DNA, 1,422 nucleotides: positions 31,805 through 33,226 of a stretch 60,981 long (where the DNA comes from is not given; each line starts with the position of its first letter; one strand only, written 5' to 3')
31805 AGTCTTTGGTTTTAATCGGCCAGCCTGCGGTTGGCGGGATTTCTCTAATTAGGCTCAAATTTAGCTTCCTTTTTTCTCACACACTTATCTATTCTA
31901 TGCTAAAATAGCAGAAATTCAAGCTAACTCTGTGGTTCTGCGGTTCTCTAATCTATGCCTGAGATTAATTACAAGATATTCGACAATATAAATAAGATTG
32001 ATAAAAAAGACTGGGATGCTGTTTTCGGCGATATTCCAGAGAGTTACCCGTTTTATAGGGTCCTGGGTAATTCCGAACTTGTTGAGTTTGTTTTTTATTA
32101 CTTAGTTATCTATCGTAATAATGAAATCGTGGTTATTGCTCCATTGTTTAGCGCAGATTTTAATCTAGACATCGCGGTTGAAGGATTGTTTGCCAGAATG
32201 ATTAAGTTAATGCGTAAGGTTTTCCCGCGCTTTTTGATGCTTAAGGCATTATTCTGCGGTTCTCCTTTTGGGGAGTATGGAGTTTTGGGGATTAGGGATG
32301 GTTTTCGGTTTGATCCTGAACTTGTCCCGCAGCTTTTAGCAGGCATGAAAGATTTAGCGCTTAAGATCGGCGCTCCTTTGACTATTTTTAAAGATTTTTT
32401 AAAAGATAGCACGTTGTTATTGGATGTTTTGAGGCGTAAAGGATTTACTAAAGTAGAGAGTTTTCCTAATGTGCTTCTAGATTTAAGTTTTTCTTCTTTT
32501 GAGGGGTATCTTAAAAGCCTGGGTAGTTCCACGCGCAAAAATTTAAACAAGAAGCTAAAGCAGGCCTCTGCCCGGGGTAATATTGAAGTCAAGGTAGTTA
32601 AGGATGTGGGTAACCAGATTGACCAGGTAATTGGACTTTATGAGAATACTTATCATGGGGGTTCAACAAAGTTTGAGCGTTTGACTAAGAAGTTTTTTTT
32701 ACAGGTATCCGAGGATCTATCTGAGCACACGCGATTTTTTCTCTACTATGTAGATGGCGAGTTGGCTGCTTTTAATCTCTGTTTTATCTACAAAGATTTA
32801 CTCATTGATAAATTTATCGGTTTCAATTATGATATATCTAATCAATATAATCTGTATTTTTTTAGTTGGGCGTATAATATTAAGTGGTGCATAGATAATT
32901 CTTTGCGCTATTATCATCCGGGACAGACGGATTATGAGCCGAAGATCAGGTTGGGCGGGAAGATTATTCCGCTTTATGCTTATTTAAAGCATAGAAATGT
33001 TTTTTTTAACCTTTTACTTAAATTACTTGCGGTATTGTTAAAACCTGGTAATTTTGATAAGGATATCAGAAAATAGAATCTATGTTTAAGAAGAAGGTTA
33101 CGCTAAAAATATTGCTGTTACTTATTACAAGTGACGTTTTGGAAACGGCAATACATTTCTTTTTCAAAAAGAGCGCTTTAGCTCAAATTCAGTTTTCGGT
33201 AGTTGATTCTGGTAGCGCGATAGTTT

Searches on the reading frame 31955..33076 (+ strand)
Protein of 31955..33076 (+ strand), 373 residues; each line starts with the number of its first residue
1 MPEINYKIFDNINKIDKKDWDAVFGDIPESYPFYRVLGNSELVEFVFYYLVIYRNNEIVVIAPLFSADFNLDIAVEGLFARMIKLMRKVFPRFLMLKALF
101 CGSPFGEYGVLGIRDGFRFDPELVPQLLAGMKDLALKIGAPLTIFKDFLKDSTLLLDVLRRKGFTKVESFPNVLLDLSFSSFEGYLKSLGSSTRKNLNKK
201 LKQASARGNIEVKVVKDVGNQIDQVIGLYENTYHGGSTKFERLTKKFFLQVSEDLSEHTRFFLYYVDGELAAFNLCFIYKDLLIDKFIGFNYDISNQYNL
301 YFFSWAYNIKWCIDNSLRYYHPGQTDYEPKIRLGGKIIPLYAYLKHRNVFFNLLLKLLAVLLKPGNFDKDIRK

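Call 68: search_protein_families(library=pfam, max_evalue=0.00001, proteins=[window:31955-33076:+])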
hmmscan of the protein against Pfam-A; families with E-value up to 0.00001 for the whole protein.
window:31955-33076:+ (373 aa): 2 families
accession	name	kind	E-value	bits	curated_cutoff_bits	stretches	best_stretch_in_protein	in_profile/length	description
PF04339.18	FemAB_like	-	1.7e-14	54.2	27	1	168-324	158-313/369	Peptidogalycan biosysnthesis/recognition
PF13480.13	Acetyltransf_6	-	9.2e-13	49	22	1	191-327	1-139/143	Acetyltransferase (GNAT) domain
